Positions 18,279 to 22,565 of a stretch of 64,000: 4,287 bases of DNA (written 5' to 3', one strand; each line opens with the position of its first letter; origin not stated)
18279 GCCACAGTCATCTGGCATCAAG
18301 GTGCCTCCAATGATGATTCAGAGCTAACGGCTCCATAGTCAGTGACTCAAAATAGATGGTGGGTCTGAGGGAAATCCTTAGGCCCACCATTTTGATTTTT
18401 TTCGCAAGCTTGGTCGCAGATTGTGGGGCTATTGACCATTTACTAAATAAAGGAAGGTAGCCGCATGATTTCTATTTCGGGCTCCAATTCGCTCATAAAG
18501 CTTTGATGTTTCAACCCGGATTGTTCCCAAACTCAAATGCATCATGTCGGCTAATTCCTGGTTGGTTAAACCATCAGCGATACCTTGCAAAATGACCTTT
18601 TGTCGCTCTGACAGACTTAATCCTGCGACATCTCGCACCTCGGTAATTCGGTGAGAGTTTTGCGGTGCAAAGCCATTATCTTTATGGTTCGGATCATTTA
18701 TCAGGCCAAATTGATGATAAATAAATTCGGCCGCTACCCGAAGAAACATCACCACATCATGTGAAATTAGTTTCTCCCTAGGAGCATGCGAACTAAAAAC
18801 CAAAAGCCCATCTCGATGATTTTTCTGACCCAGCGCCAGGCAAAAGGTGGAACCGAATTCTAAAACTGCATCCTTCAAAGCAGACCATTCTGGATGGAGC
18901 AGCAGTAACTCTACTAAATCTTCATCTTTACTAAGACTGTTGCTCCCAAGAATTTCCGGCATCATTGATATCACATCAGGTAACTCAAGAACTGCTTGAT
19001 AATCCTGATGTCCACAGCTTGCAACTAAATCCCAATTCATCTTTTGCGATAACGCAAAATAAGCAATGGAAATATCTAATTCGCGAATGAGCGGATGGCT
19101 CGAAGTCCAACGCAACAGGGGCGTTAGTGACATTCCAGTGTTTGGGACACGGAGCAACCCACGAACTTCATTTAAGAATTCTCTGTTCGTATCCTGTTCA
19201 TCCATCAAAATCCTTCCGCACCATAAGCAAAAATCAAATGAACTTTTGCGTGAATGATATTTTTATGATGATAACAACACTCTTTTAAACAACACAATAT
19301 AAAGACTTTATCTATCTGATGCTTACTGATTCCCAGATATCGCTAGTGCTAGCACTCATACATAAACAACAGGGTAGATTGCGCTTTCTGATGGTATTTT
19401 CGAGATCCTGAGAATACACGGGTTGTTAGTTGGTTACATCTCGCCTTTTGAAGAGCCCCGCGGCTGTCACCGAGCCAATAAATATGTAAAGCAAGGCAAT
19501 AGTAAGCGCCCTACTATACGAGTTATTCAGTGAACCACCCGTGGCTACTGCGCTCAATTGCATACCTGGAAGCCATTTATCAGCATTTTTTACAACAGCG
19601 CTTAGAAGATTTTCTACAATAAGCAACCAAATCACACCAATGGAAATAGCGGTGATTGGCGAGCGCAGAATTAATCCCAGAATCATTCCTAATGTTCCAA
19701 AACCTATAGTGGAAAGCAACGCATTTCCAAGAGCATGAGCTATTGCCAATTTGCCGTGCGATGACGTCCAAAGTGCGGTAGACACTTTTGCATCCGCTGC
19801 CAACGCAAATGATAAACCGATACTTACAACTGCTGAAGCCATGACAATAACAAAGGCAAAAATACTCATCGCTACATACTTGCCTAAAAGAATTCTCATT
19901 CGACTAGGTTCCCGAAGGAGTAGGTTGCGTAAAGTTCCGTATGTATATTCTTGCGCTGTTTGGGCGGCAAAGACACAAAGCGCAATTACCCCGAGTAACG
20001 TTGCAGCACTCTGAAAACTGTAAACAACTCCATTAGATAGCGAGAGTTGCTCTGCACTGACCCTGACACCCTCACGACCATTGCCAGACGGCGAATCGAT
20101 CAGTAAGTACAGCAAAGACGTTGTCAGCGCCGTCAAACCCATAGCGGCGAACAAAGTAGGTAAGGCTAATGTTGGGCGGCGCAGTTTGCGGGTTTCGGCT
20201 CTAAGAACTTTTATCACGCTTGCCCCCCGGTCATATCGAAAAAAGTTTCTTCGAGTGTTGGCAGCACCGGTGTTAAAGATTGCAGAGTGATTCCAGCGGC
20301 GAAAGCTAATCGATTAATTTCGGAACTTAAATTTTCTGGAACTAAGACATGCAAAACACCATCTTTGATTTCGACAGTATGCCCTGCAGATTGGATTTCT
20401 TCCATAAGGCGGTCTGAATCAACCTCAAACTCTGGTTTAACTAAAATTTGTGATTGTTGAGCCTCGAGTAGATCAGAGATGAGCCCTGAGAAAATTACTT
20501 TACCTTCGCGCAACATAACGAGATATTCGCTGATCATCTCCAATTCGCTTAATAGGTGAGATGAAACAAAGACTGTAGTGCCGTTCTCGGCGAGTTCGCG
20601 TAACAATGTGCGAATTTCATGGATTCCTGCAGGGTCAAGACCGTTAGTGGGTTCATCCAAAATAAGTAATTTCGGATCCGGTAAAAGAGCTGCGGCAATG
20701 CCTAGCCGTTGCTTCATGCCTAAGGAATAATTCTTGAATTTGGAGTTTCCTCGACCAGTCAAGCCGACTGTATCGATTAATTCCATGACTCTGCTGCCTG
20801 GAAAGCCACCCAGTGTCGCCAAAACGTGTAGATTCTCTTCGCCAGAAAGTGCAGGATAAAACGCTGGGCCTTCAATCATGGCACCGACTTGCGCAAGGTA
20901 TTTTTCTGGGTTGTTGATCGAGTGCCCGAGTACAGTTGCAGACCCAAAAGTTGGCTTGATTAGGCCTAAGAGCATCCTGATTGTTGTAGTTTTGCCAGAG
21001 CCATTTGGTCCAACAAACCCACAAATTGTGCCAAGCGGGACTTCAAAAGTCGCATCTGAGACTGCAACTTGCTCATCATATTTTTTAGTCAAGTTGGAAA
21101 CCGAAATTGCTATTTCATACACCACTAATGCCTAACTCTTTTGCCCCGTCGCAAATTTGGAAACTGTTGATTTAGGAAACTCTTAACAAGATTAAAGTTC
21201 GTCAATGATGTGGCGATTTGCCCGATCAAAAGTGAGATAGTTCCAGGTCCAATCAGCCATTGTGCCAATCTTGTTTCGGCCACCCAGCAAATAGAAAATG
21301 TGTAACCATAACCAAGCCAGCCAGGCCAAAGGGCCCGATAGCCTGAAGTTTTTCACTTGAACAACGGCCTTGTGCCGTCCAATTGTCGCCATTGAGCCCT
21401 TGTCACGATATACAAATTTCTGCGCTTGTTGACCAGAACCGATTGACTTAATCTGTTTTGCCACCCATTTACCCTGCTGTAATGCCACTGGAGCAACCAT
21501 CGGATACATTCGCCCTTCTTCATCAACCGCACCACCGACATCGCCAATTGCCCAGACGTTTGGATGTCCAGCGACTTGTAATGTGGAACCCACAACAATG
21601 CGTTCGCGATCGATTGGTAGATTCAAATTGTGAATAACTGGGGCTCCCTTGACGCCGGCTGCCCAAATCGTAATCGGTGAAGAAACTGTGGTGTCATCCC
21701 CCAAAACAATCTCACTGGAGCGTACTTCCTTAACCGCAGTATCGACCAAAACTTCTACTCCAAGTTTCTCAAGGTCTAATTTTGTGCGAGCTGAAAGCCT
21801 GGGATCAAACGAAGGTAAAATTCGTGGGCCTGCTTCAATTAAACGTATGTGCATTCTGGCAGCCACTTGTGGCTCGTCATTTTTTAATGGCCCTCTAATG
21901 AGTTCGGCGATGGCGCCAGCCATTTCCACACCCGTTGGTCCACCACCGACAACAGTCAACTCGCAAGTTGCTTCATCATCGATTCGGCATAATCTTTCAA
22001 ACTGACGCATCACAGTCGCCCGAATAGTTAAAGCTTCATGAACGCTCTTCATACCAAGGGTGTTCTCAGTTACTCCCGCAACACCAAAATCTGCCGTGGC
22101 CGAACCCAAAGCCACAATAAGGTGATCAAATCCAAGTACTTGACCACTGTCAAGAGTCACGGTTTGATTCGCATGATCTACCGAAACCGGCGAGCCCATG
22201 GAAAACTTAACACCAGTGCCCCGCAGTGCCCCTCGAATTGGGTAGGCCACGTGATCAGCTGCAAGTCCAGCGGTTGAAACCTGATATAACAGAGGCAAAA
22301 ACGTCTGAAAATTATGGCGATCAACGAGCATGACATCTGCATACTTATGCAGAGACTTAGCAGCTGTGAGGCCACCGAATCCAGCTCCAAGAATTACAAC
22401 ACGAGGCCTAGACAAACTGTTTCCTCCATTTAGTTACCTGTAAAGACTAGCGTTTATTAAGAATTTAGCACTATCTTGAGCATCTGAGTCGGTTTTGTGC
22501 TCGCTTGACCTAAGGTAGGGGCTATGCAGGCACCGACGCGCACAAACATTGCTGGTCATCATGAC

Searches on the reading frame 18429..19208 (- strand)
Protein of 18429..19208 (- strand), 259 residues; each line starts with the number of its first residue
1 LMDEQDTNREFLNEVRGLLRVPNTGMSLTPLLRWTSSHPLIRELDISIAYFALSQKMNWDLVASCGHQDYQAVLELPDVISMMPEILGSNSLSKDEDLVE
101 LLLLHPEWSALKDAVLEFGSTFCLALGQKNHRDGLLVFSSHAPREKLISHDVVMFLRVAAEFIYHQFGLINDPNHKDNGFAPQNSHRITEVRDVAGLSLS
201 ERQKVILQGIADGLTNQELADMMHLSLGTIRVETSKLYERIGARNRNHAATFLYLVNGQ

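Call 3: search_protein_families(library=pfam, proteins=[window:18429-19208:-], max_evalue=0.1)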
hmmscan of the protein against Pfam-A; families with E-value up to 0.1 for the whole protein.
window:18429-19208:- (259 aa): 5 families
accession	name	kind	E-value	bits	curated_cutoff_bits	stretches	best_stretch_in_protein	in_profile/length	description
PF00196.25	GerE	-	1.2e-11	44.5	23.5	1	198-252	2-56/57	Bacterial regulatory proteins, luxR family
PF08281.18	Sigma70_r4_2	-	0.0015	18.6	25.7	1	198-233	10-46/54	Sigma-70, region 4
PF04545.22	Sigma70_r4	-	0.0083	16.1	24.1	1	198-231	4-38/50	Sigma-70, region 4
PF13412.12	HTH_24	-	0.02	14.9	21.9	1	212-231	16-35/48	Winged helix-turn-helix DNA-binding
PF13384.12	HTH_23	-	0.046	14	24.6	1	199-231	4-35/50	Homeodomain-like domain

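Call 4: search_protein_families(library=ncbifam, proteins=[window:18429-19208:-], max_evalue=0.1)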
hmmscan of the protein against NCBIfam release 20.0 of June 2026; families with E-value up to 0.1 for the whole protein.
window:18429-19208:- (259 aa): 24 families
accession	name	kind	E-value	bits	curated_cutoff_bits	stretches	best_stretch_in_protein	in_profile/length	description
NF052366.1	photon_PedR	equivalog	2.7e-05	24.2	120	1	198-247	2-51/74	photosynthetic electron transport-dependent transcriptional regulator PedR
NF007935.0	PRK10651.1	equivalog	3.1e-05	23.3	250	1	189-253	148-210/216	two-component system response regulator NarL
NF007561.1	PRK10188.1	equivalog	4.6e-05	22.9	350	1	195-252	176-233/240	quorum-sensing transcriptional regulator SdiA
NF007708.0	PRK10403.1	equivalog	6.7e-05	22.4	343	1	199-256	154-210/215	nitrate/nitrite response regulator protein NarP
TIGR03020.2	EpsA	equivalog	0.00013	21.7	170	1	196-250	188-242/247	XrtB/PEP-CTERM-associated transcriptional regulator EpsA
NF007505.1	PRK10100.1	equivalog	0.00014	21.6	250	1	197-251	143-197/204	biofilm master transcriptional regulator CsgD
TIGR02937.1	sigma70-ECF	superfamily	0.00018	21.2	42.9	1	197-241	116-161/165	sigma-70 family RNA polymerase sigma factor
NF007403.0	PRK09935.1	equivalog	0.00024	20.8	271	1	196-244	147-195/210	fimbria biosynthesis transcriptional regulator FimZ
NF040749.1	tetrathio_RR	equivalog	0.00029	20.6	290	1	198-245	133-180/191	tetrathionate respiration response regulator TtrR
NF041830.1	RR_TF_ErdR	exception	0.0014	18.4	390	1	196-254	147-206/213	response regulator transcription factor ErdR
TIGR02983.1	SigE-fam_strep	subfamily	0.0032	17.4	141.55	1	173-241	87-154/162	SigE family RNA polymerase sigma factor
NF003057.0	PRK03975.1-5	subfamily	0.0038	16.9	168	1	199-255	6-60/134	putative transcriptional regulator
NF050132.1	TransRegAbsR2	equivalog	0.0076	15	850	1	199-247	531-579/582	LuxR family transcriptional regulator AbsR2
NF006900.1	PRK09390.1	equivalog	0.0082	15.7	255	1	198-245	142-189/203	response regulator FixJ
NF011896.0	PRK15369.1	equivalog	0.0084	15.7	242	1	189-237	140-186/211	two component system response regulator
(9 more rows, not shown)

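Call 74: search_protein_families(library=pfam, proteins=[window:18429-19208:-], max_evalue=0.01)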
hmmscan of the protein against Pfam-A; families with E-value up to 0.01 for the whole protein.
window:18429-19208:- (259 aa): 3 families
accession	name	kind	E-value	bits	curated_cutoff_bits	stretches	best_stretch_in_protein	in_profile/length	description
PF00196.25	GerE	-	1.2e-11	44.5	23.5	1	198-252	2-56/57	Bacterial regulatory proteins, luxR family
PF08281.18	Sigma70_r4_2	-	0.0015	18.6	25.7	1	198-233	10-46/54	Sigma-70, region 4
PF04545.22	Sigma70_r4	-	0.0083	16.1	24.1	0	198-231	4-38/50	Sigma-70, region 4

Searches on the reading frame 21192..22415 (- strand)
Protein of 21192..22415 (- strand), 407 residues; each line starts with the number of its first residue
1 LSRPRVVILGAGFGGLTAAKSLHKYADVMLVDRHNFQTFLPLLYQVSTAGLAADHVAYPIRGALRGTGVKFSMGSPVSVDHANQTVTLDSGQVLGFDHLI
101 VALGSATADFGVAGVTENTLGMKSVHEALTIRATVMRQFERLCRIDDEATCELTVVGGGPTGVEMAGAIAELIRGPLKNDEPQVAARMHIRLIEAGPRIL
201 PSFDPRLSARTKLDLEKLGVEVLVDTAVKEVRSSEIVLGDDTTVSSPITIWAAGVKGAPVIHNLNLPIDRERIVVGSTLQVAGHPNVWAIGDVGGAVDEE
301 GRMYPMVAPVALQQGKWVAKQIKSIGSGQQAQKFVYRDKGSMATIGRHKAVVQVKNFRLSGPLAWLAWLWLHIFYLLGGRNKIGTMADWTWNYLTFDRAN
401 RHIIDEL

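Call 3: search_protein_families(library=pfam, proteins=[window:21192-22415:-], max_evalue=0.1)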
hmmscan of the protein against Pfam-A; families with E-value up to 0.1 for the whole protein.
window:21192-22415:- (407 aa): 9 families
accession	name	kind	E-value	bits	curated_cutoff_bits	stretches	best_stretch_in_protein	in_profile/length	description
PF07992.20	Pyr_redox_2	-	1.3e-46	159.8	26.1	1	5-315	2-291/291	Pyridine nucleotide-disulphide oxidoreductase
PF00070.33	Pyr_redox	-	3.9e-14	53.4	22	1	153-234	2-69/82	Pyridine nucleotide-disulphide oxidoreductase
PF22366.1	NDH2_C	-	2.1e-07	31.4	27.7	1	339-394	2-58/62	NDH2 C-terminal domain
PF13450.12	NAD_binding_8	-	5.1e-05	23.9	21.9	1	8-35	1-29/68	NAD(P)-binding Rossmann-like domain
PF13454.12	NAD_binding_9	-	0.00022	21.7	21.8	0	7-36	1-35/155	FAD-NAD(P)-binding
PF01494.25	FAD_binding_3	-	0.00041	20.1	22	1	5-37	3-36/349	FAD binding domain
PF01266.30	DAO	-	0.00083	19.4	27.9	1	5-34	1-31/353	FAD dependent oxidoreductase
PF01946.23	Thi4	-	0.0081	15.9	26.2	0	6-28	20-42/235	Thi4 family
PF01134.28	GIDA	-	0.027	14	22.1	0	6-61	2-57/391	Glucose inhibited division protein A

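Call 4: search_protein_families(library=ncbifam, proteins=[window:21192-22415:-], max_evalue=0.1)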
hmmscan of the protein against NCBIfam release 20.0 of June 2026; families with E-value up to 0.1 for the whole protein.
window:21192-22415:- (407 aa): 38 families (the best 25 are shown)
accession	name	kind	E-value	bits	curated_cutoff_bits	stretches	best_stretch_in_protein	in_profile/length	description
TIGR03169.1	Nterm_to_SelD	hypoth_equivalog_domain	4.5e-34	118.4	310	1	66-365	66-351/365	pyridine nucleotide-disulfide oxidoreductase family protein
TIGR01350.1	lipoamide_DH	equivalog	5.6e-15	55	408.8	1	66-324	101-331/461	dihydrolipoyl dehydrogenase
TIGR02374.1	nitri_red_nirB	equivalog_domain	8.7e-13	47.6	578.35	1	77-324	78-304/794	nitrite reductase large subunit NirB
TIGR04369.1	fusion_not_SelD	hypoth_equivalog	2e-12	46.1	700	2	27-170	26-162/701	oxidoreductase/SelD-related fusion protein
TIGR03385.1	CoA_CoA_reduc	equivalog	6.1e-12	45.1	578.8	1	5-323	1-314/439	CoA-disulfide reductase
NF046103.1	NOXase_Strep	equivalog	1.7e-10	40.5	600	1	5-298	1-285/442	H2O-forming NADH oxidase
NF042949.2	3PPDioc_HcaD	equivalog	2.6e-10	39.6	450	1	6-303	4-285/386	3-phenylpropionate/cinnamic acid dioxygenase ferredoxin--NAD(+) reductase subunit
NF045765.1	PhenlGlyoxDHPadH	equivalog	3.2e-10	39.5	475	2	181-320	160-305/416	NADH-dependent phenylglyoxylate dehydrogenase subunit epsilon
NF004943.0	PRK06292.2-1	equivalog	6.5e-10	38.4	432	1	68-296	102-310/456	dihydrolipoyl dehydrogenase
NF049943.1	SQR_III_seleno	exception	1.9e-09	36.9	525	1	5-130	2-129/406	type III sulfide quinone reductase, selenoprotein subtype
NF003437.0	PRK04965.1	equivalog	2.1e-09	36.9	392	1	69-323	73-300/378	NADH:flavorubredoxin reductase NorW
NF004945.0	PRK06292.2-3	equivalog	2.1e-09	36.8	494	1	60-324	97-327/457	dihydrolipoyl dehydrogenase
NF003585.0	PRK05249.1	equivalog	2.8e-08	32.8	465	1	153-325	179-336/464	Si-specific NAD(P)(+) transhydrogenase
NF007123.0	PRK09564.1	equivalog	3.5e-08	32.6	458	1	5-322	2-314/444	CoA-disulfide reductase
TIGR02053.1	MerA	equivalog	2.8e-07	29.9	454.45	1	82-321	115-327/465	mercury(II) reductase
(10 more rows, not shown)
